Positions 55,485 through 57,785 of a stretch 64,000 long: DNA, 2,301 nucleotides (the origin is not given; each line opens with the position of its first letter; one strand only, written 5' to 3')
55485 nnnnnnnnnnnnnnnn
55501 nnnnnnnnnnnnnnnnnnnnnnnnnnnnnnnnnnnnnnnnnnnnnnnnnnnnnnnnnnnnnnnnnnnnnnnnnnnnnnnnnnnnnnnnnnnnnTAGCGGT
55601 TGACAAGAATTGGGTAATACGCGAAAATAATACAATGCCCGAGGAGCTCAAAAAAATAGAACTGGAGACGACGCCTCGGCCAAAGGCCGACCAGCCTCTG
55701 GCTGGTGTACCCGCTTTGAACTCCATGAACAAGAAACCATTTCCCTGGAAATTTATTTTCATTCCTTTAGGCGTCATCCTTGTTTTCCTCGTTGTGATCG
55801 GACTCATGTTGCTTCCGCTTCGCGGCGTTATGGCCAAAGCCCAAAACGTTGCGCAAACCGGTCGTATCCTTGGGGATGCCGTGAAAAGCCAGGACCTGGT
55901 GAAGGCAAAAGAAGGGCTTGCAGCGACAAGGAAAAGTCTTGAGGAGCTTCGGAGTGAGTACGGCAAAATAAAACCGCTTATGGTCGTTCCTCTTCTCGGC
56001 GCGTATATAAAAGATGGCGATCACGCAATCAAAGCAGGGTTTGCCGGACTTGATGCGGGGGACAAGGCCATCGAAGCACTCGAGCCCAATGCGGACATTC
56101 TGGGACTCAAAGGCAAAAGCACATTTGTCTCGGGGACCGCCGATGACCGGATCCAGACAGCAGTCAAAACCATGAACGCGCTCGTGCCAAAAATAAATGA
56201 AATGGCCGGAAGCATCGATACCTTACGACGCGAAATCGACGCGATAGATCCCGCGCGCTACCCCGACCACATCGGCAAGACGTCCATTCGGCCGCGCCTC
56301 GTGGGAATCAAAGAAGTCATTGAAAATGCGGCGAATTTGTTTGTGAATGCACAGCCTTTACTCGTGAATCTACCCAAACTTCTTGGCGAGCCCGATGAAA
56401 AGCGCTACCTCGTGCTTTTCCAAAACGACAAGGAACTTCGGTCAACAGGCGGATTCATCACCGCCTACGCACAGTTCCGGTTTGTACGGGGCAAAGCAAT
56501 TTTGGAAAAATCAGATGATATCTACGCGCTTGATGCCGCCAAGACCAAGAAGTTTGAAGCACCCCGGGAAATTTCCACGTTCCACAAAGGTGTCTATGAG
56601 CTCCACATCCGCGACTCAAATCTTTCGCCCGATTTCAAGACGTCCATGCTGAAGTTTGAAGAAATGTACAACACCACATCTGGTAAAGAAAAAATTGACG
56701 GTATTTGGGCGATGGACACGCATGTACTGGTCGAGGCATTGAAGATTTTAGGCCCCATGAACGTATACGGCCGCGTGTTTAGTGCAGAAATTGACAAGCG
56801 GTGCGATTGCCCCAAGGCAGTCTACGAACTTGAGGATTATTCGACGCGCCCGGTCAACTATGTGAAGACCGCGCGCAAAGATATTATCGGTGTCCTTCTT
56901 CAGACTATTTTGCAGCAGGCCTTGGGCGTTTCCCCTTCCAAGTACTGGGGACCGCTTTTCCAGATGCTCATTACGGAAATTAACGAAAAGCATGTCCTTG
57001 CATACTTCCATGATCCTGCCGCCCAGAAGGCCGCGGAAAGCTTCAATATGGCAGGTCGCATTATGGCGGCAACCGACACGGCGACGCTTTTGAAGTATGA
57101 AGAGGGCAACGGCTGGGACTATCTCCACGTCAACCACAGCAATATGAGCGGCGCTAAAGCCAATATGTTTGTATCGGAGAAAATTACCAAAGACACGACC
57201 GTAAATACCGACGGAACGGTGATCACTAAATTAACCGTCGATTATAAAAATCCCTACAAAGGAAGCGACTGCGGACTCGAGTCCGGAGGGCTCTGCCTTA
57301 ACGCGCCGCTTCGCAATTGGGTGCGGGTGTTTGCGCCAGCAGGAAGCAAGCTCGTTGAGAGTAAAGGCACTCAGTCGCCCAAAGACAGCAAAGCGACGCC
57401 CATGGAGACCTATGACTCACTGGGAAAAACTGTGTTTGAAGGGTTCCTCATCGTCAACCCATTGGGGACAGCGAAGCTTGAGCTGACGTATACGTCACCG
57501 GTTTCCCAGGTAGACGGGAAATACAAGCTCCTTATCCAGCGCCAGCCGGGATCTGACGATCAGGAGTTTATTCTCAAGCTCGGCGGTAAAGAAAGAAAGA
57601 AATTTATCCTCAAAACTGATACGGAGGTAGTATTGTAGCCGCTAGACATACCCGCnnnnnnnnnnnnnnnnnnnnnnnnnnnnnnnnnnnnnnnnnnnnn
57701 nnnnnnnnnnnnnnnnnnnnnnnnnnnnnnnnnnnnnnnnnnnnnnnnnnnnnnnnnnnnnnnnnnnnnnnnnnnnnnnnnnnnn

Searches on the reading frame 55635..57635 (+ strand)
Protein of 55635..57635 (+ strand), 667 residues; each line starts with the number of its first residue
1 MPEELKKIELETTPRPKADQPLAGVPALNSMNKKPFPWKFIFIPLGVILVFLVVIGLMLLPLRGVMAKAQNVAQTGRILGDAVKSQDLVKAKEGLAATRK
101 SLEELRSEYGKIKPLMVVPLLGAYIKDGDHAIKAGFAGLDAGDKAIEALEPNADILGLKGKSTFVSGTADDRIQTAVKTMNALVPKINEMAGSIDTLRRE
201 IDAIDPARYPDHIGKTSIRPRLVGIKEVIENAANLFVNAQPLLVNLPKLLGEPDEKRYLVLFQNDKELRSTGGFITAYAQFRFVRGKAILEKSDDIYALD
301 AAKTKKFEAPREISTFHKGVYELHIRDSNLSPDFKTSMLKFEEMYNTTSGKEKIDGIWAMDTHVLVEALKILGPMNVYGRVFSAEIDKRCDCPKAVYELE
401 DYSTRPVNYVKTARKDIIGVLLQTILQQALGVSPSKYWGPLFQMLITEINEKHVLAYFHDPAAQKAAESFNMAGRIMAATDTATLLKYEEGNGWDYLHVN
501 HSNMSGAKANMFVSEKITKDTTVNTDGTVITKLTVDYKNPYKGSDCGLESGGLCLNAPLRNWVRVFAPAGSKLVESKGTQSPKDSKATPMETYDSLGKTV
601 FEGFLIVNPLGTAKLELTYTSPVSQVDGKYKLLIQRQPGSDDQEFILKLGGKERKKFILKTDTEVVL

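Call 44: search_protein_families(library=ncbifam, proteins=[window:55635-57635:+], max_evalue=0.001)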
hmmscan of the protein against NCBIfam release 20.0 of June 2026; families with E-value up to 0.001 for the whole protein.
window:55635-57635:+ (667 aa): 0 families

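Call 60: search_protein_families(library=pfam, proteins=[window:55635-57635:+], max_evalue=0.001)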
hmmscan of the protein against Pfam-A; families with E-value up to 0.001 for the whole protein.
window:55635-57635:+ (667 aa): 1 family
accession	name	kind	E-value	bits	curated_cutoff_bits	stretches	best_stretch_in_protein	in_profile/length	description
PF13196.11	DUF4012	-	5.2e-22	79.3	28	1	255-382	3-130/144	Protein of unknown function (DUF4012)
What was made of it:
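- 55635..57638 (+): DUF4012 membrane protein, last gene of the conserved operon. Pfam PF13196 (call 60).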
